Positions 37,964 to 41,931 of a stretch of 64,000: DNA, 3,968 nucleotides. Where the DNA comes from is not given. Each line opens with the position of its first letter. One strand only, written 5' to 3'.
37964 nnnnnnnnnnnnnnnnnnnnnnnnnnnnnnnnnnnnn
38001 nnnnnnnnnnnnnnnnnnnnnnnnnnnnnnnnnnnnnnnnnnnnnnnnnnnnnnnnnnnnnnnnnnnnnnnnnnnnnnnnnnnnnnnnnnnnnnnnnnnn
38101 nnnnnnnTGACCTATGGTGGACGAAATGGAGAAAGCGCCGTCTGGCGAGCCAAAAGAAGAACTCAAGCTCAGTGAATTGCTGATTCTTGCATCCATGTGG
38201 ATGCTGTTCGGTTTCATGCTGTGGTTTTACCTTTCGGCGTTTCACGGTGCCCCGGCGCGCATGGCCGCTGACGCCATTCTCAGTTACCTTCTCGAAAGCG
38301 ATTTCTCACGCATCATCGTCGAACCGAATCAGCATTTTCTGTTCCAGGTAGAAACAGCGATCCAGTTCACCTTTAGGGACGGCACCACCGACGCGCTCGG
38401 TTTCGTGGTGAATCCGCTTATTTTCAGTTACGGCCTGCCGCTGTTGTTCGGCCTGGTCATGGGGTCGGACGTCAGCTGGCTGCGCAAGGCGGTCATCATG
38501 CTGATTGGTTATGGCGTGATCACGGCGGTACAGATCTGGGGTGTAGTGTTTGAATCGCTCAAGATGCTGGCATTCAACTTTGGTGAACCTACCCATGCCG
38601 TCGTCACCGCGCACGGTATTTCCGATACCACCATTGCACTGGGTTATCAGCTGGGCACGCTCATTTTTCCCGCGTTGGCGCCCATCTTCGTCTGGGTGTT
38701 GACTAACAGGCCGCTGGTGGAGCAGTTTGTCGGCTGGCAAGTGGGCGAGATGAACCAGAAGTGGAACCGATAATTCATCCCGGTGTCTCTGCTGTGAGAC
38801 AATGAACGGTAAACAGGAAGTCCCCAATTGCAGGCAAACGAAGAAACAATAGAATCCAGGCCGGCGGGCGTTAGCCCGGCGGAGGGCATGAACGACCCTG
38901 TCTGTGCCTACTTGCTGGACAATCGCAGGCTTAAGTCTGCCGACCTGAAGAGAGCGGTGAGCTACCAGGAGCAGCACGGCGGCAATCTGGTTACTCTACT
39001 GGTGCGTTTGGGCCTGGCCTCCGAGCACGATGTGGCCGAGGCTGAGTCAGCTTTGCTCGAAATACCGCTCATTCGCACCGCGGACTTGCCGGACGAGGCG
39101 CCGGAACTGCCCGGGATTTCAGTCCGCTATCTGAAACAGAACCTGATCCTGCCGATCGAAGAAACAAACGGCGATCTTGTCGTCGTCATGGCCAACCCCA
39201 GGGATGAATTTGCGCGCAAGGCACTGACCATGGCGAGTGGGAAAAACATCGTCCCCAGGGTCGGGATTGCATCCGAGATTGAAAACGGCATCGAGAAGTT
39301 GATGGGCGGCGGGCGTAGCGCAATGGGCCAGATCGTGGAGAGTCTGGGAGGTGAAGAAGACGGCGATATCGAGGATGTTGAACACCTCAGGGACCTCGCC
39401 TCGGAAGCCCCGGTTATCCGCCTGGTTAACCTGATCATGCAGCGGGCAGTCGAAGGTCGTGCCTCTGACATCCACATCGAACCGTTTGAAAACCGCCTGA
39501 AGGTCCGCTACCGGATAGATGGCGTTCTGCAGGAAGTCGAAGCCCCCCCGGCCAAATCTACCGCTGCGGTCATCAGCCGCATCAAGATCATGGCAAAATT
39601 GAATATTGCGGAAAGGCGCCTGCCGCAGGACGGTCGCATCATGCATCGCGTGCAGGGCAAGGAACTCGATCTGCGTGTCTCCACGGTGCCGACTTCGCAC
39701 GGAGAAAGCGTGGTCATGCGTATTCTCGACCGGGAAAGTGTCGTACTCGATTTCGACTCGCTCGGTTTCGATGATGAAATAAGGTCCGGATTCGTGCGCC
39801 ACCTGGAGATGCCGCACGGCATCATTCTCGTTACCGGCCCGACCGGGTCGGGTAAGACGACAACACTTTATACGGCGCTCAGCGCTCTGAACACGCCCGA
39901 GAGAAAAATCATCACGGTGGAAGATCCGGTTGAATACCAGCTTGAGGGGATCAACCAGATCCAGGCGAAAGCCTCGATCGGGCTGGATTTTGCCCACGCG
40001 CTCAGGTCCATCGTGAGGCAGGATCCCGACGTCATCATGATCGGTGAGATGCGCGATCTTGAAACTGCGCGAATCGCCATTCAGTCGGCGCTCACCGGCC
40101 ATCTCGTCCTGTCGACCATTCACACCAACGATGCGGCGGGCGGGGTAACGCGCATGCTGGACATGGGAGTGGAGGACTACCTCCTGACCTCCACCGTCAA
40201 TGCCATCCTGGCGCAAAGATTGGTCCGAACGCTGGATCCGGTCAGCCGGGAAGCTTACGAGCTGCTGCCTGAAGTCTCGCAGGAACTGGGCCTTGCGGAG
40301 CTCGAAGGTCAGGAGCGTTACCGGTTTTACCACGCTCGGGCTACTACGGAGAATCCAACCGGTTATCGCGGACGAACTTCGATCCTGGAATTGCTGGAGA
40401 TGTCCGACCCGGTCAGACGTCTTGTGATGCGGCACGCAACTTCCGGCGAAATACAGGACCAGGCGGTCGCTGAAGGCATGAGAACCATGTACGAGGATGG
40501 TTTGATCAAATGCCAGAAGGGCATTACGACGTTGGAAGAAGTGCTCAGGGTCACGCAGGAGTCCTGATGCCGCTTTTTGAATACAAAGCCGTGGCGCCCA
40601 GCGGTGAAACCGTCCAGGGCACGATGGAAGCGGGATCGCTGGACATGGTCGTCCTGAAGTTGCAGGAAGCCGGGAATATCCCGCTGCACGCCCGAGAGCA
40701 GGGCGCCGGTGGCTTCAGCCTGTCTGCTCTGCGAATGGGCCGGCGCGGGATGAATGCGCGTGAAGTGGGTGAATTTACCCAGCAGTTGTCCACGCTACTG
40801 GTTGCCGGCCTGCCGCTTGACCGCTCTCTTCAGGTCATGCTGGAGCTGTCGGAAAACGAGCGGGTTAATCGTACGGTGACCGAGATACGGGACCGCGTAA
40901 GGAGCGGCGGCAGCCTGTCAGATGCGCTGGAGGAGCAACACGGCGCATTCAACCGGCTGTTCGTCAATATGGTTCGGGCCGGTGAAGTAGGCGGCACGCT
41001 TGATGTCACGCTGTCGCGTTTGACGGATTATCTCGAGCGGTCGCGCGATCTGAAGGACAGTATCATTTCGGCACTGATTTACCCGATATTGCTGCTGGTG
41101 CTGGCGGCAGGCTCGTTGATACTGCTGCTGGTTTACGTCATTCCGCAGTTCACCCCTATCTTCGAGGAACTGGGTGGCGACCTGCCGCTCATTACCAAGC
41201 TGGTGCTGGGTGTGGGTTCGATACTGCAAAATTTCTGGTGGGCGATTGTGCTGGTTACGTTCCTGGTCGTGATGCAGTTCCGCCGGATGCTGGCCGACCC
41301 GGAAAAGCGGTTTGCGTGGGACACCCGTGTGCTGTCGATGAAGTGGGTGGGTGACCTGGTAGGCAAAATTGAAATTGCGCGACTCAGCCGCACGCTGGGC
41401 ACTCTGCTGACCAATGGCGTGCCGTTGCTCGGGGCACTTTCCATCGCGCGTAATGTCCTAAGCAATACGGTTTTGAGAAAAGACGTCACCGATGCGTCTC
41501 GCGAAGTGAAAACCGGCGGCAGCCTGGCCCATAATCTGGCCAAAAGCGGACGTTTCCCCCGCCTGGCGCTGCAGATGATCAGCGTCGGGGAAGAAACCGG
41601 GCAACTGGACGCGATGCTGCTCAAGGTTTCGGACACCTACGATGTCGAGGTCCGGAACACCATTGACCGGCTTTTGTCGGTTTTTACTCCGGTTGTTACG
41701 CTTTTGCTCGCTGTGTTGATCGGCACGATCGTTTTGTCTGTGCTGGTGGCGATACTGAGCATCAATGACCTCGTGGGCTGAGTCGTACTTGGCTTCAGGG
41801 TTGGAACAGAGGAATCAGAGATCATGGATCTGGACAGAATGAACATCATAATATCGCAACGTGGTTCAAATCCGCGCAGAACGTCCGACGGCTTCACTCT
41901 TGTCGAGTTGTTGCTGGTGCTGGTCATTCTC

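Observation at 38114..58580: Hypothesis: integrated surface-protein (S-layer-like) secretion and glycan-anchoring locus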

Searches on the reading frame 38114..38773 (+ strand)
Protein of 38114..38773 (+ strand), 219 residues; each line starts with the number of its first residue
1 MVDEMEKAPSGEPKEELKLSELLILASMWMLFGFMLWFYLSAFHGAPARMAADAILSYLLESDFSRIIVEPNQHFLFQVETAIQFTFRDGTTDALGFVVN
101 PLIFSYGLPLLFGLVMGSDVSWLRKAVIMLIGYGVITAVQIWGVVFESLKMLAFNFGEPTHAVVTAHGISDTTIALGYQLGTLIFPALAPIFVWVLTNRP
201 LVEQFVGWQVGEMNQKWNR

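Call 4: search_protein_families(library=pfam, proteins=[window:38114-38773:+], max_evalue=0.01)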
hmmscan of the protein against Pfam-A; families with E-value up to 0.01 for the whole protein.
window:38114-38773:+ (219 aa): 0 families

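Call 6: search_protein_families(library=ncbifam, proteins=[window:38114-38773:+], max_evalue=0.01)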
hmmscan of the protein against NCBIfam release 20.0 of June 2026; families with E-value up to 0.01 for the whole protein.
window:38114-38773:+ (219 aa): 1 family
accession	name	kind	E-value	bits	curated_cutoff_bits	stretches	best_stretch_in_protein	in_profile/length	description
NF041730.1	XrtH_assoc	equivalog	4.2e-38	130.9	35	1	20-200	2-183/184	exosortase H-associated membrane protein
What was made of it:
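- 38114..38773 (+): Four-TM inner-membrane protein of the exosortase H-associated family (XrtH_assoc). It may not belong to the S-layer module. NF041730 E=4e-38, 130.9 bits against a cut-off of 35 (call 6).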

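Call 34: find_homologous_proteins(query=window:38114-38773:+)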
Query window:38114-38773:+ (219 aa): 1349 proteins with E <= 0.001 among 1554 candidates; the best 120 are listed.
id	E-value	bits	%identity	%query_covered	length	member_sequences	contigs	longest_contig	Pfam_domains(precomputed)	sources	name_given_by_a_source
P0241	6.9e-141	486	100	100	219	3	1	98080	PF28117.1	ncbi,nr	ncbi:MAG: hypothetical protein KJO92_10185 [Gammaproteobacteria bacterium]|nr:hypothetical protein [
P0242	7.5e-126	436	89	100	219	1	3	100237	PF28117.1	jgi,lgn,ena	jgi:hypothetical protein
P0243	3.8e-124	431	88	100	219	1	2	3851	PF28117.1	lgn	-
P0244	7.3e-124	430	88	100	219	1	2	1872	PF28117.1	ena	-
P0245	2.2e-121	422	85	100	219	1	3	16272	PF28117.1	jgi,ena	-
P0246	3.0e-121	421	85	100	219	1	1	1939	PF28117.1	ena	-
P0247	2.1e-120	419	85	100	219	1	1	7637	PF28117.1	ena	-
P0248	3.4e-120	418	85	100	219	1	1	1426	PF28117.1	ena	-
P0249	3.0e-119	415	84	100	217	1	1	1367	PF28117.1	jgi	-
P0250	1.5e-117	409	83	100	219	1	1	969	PF28117.1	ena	-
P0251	7.7e-117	407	84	100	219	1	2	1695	PF28117.1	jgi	-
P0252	2.6e-116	405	83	100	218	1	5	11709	PF28117.1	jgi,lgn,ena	-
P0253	5.3e-116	404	83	100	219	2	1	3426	PF28117.1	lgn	-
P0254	1.4e-115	403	84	100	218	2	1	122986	PF28117.1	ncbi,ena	-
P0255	1.6e-115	403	82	100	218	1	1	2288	PF28117.1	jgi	jgi:hypothetical protein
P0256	1.9e-115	402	82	100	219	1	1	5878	PF28117.1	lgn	-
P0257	2.7e-115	402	83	97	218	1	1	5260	PF28117.1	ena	-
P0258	3.1e-115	402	82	100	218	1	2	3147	PF28117.1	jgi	jgi:uncharacterized membrane protein (Fun14 family)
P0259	3.4e-115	402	81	100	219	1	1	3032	PF28117.1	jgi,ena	-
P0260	5.0e-115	401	84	100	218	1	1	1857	PF28117.1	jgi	jgi:hypothetical protein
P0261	5.8e-115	401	83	100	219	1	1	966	PF28117.1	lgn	-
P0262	7.5e-115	400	87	95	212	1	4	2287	PF28117.1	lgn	-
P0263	1.1e-114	400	84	100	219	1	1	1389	PF28117.1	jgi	-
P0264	1.1e-114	400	86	95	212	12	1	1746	PF28117.1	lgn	-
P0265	1.2e-114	400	81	100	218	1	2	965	PF28117.1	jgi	jgi:hypothetical protein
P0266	1.3e-114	400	82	99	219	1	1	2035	PF28117.1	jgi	jgi:hypothetical protein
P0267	1.5e-114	399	82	100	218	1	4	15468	PF28117.1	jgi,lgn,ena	jgi:hypothetical protein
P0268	2.5e-114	399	84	87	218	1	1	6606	PF28117.1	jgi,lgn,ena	-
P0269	2.5e-114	399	87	87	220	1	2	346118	PF28117.1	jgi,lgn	jgi:hypothetical protein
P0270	2.5e-114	399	82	100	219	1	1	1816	PF28117.1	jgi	jgi:hypothetical protein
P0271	2.8e-114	399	82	99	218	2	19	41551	PF28117.1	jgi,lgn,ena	jgi:hypothetical protein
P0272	3.2e-114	398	83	100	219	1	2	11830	PF28117.1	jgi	jgi:hypothetical protein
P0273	3.4e-114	398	82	99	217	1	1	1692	PF28117.1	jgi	jgi:hypothetical protein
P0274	3.6e-114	398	80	100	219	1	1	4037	PF28117.1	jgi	-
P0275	3.9e-114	398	83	100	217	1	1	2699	PF28117.1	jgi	jgi:hypothetical protein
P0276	4.1e-114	398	82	98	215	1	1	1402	PF28117.1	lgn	-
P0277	4.2e-114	398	83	100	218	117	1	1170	PF28117.1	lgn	-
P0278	4.7e-114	398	82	99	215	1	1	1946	PF28117.1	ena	-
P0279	5.2e-114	398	82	100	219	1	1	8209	PF28117.1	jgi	jgi:uncharacterized membrane protein (Fun14 family)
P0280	6.3e-114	397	82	99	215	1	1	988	PF28117.1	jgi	jgi:hypothetical protein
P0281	6.3e-114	397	82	99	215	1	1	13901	PF28117.1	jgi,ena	jgi:hypothetical protein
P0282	6.5e-114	397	86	87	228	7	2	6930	PF28117.1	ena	-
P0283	6.6e-114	397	81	99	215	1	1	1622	PF28117.1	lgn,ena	-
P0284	6.7e-114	397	82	100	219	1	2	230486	PF28117.1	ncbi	-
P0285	7.8e-114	397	85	87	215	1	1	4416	PF28117.1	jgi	jgi:hypothetical protein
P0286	8.0e-114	397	81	100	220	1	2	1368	PF28117.1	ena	-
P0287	9.2e-114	397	82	100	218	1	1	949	PF28117.1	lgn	-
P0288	1.1e-113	397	81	100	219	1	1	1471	PF28117.1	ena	-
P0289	1.1e-113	397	81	100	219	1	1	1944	PF28117.1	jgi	jgi:hypothetical protein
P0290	1.2e-113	397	85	96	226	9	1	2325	PF28117.1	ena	-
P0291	1.9e-113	396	83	96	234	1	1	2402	PF28117.1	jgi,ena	-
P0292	2.0e-113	396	82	99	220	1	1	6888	PF28117.1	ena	-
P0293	2.8e-113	395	83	96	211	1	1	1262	PF28117.1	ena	-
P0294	3.0e-113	395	81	99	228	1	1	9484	PF28117.1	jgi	jgi:hypothetical protein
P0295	3.0e-113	395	83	100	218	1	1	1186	PF28117.1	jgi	jgi:hypothetical protein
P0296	3.1e-113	395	81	99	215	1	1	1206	PF28117.1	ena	-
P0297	3.2e-113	395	81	100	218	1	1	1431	PF28117.1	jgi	jgi:hypothetical protein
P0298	3.4e-113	395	83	87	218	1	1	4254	PF28117.1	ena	-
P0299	3.7e-113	395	81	99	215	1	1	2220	PF28117.1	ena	-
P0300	4.2e-113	395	86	86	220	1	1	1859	PF28117.1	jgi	jgi:hypothetical protein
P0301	4.4e-113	395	81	97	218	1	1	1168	PF28117.1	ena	-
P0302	4.4e-113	395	82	97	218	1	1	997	PF28117.1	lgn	-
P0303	4.5e-113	395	82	100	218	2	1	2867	PF28117.1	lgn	-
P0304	4.5e-113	395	80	100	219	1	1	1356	PF28117.1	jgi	jgi:hypothetical protein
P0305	4.6e-113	395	81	100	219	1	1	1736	PF28117.1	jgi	jgi:hypothetical protein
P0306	4.8e-113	395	80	100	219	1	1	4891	PF28117.1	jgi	jgi:hypothetical protein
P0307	5.0e-113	395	83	87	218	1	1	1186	PF28117.1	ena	-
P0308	5.1e-113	394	82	100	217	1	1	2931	PF28117.1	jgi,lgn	-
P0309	5.3e-113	394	81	100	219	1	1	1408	PF28117.1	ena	-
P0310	5.6e-113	394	81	100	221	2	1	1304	PF28117.1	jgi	-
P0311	6.1e-113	394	82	100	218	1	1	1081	PF28117.1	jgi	jgi:hypothetical protein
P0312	7.1e-113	394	87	94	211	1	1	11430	PF28117.1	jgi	jgi:hypothetical protein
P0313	7.7e-113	394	86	94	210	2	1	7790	PF28117.1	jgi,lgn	jgi:hypothetical protein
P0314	8.0e-113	394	83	89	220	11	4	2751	PF28117.1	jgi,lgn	-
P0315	8.5e-113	394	82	100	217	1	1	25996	PF28117.1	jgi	-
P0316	8.6e-113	394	81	99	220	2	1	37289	PF28117.1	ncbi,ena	-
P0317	9.0e-113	394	83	96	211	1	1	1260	PF28117.1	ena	-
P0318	9.2e-113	394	81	100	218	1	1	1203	PF28117.1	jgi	-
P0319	9.4e-113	394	80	100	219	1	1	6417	PF28117.1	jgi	jgi:hypothetical protein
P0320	9.5e-113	394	83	98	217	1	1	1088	PF28117.1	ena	-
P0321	9.7e-113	394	80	100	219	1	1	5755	PF28117.1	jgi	jgi:hypothetical protein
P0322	1.0e-112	394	85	94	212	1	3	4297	PF28117.1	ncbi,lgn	-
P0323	1.1e-112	393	81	99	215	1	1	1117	PF28117.1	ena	-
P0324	1.2e-112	393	81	100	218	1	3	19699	PF28117.1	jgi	jgi:hypothetical protein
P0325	1.2e-112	393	80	99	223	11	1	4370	PF28117.1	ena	-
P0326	1.3e-112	393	82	96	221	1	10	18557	PF28117.1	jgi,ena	jgi:hypothetical protein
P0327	1.4e-112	393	80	100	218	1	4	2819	PF28117.1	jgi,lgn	-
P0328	1.7e-112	393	81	97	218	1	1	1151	PF28117.1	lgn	-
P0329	2.3e-112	392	84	88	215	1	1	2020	PF28117.1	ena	-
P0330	2.3e-112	392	84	88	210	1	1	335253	PF28117.1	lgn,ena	-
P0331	2.4e-112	392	79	100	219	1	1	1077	PF28117.1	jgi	jgi:hypothetical protein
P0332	3.0e-112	392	81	100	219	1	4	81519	PF28117.1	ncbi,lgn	-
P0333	3.2e-112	392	84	94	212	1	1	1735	PF28117.1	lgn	-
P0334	3.4e-112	392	81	98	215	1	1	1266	PF28117.1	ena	-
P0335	3.6e-112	392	81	99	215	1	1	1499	PF28117.1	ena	-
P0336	3.7e-112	392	85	94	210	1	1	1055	PF28117.1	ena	-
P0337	3.9e-112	392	82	96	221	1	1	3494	PF28117.1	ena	-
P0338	3.9e-112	392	85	94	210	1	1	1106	PF28117.1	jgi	jgi:hypothetical protein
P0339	4.5e-112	391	82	96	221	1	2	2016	PF28117.1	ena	-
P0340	4.6e-112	391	81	100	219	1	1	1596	PF28117.1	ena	-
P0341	4.8e-112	391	82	96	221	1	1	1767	PF28117.1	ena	-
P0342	5.8e-112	391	84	95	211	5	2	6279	PF28117.1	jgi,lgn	-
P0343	7.6e-112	391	76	99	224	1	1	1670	PF28117.1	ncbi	-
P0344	8.0e-112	391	85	94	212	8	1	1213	PF28117.1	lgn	-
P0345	8.6e-112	390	85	94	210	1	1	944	PF28117.1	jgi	jgi:hypothetical protein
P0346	9.1e-112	390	80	100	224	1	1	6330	PF28117.1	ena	-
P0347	9.3e-112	390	77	99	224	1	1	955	PF28117.1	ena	-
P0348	9.7e-112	390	83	96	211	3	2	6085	PF28117.1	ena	-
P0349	9.8e-112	390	82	99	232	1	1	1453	PF28117.1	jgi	-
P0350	1.1e-111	390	83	96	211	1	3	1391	PF28117.1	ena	-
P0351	1.2e-111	390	83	95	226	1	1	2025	PF28117.1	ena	-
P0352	1.3e-111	390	83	96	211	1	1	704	PF28117.1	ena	-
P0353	1.4e-111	390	81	96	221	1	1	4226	PF28117.1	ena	-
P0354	1.4e-111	390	83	95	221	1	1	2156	PF28117.1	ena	-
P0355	1.6e-111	390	84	91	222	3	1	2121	PF28117.1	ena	-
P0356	1.7e-111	390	80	100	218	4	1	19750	PF28117.1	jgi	jgi:hypothetical protein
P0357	1.7e-111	390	84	96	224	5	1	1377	PF28117.1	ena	-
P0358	1.9e-111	389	80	100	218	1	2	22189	PF28117.1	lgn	-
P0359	1.9e-111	389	83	96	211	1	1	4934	PF28117.1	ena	-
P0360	2.0e-111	389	81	98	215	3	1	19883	PF28117.1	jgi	jgi:hypothetical protein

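Call 35: find_encoding_contigs(protein=P0330, flank=10000, max_places=2)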
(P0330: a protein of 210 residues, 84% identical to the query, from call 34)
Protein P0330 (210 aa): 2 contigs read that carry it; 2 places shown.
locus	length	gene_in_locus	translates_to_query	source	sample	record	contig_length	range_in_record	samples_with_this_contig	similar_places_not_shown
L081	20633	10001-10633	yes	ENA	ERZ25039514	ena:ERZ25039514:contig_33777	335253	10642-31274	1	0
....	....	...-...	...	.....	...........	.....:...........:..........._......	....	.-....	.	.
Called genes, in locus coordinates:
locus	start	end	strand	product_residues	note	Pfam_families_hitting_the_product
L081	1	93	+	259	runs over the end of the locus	PF11932:DUF3450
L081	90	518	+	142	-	-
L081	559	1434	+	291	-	PF01618:MotA_ExbB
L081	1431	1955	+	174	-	PF01618:MotA_ExbB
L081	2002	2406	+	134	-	PF02472:ExbD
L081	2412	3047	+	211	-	PF03544:TonB_C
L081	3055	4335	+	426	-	PF00515:TPR_1 (faint), PF07719:TPR_2 (faint), PF13428:TPR_14 (faint), PF13432:TPR_16 (faint), PF14559:TPR_19 (faint), PF13181:TPR_8 (faint), PF13371:TPR_9 (faint), PF13424:TPR_12 (weak)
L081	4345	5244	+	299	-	PF02899:Phage_int_SAM_1, PF13495:Phage_int_SAM_4 (faint), PF00589:Phage_integrase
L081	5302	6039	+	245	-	PF10411:DsbC_N, PF13098:Thioredoxin_2, PF01323:DSBA (faint)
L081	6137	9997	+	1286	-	PF18076:FGAR-AT_N, PF18072:FGAR-AT_linker, PF02769:AIRS_C, PF22689:FGAR-AT_PurM_N-like, PF02769:AIRS_C, PF13507:GATase_5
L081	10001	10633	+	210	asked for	PF28117:XrtH_assoc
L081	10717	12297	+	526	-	PF05157:MshEN, PF00437:T2SSE, PF25199:nSTAND_NTPase5 (faint), PF13401:AAA_22 (faint)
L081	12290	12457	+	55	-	-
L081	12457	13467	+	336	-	PF28597:T2SSF_N, PF00482:T2SSF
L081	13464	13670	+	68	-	PF00482:T2SSF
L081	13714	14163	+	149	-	PF07963:N_methyl (weak), PF08334:T2SSG, PF22434:PilW_C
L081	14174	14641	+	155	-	PF07963:N_methyl (weak)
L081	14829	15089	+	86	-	-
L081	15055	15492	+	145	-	PF07963:N_methyl (weak)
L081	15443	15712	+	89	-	-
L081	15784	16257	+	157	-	-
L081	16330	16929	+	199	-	-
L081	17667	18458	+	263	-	PF10741:T2SSM_b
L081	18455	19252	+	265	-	PF28060:XpsN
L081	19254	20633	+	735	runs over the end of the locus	PF21305:type_II_gspD_N0, PF03958:Secretin_N, PF00263:Secretin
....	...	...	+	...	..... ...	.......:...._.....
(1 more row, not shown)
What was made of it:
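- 38114..38773 (+): PF28117 is precomputed on its homologues (calls 34, 35).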

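Call 73: search_dna_similar(query=window:38114-38773:+, collection=plasmids, mode=protein, max_evalue=0.001, max_rows=15)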
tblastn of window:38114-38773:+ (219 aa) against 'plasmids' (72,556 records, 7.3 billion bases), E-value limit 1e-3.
No match.

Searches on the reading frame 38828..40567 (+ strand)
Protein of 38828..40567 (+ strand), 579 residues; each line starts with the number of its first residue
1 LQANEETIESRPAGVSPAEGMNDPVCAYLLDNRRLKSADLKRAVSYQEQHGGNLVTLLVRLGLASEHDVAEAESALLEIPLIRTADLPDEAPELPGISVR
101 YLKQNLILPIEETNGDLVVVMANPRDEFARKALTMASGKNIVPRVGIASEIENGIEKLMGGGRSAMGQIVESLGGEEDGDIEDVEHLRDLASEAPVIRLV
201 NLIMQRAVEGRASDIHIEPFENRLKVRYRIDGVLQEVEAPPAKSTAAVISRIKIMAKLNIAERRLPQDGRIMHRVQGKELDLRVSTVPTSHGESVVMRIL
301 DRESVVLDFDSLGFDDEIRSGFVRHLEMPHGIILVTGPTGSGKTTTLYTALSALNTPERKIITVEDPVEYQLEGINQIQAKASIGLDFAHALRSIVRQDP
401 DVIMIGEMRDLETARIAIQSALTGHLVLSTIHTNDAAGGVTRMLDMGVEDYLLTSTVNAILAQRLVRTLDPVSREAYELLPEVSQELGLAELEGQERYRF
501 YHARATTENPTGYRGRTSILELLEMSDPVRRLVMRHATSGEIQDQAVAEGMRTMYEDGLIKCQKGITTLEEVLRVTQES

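Call 4: search_protein_families(library=pfam, proteins=[window:38828-40567:+], max_evalue=0.01)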
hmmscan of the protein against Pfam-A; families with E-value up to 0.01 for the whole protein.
window:38828-40567:+ (579 aa): 7 families
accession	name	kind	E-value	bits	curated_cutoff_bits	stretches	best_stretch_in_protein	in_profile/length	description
PF00437.27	T2SSE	-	4.3e-140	467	24.9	1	191-574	3-370/370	Type II/IV secretion system protein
PF05157.20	MshEN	-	7e-12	45.6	23.1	1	78-164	2-89/90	MshEN domain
PF25199.1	nSTAND_NTPase5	-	4e-05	23.9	34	1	330-378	41-90/145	Novel STAND NTPase 5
PF13401.12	AAA_22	-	0.00013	22.7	27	1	330-371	5-46/130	AAA domain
PF13191.12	AAA_16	-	0.00059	20.8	32.6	1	329-401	24-84/167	AAA ATPase domain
PF13555.12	AAA_29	-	0.0015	18.7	27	1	329-360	21-51/61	P-loop containing region of AAA domain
PF13476.12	AAA_23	-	0.0045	18.1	27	1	326-347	15-36/201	AAA domain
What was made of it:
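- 38828..40567 (+): gspE, the T2SS ATPase. The true start may be the ATG at 38888. PF00437 E=4e-140; MshEN domain (call 4).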

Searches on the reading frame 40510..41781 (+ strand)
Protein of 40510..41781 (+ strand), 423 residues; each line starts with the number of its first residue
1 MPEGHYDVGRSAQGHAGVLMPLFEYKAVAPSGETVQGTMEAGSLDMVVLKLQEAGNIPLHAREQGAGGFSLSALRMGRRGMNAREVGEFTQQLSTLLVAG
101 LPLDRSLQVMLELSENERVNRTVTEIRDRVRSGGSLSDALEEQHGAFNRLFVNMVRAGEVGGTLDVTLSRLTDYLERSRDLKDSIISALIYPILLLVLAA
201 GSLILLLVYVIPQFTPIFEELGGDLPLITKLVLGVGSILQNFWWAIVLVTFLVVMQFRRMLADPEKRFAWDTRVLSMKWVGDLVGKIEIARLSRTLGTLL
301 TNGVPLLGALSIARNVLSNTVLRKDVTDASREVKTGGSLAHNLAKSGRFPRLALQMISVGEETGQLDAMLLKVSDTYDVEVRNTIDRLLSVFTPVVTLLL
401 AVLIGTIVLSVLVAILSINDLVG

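Call 4: search_protein_families(library=pfam, proteins=[window:40510-41781:+], max_evalue=0.01)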
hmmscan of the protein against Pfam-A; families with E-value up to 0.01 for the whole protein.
window:40510-41781:+ (423 aa): 1 family
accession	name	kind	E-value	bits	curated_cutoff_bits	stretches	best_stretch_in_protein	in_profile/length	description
PF00482.28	T2SSF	-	1.2e-59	200.2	25.2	2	89-212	1-125/125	Type II secretion system (T2SS), protein F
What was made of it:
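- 40567..41781 (+): gspF, the inner-membrane platform. Its start overlaps the gspE stop. PF00482 E=1e-59, two stretches (call 4).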
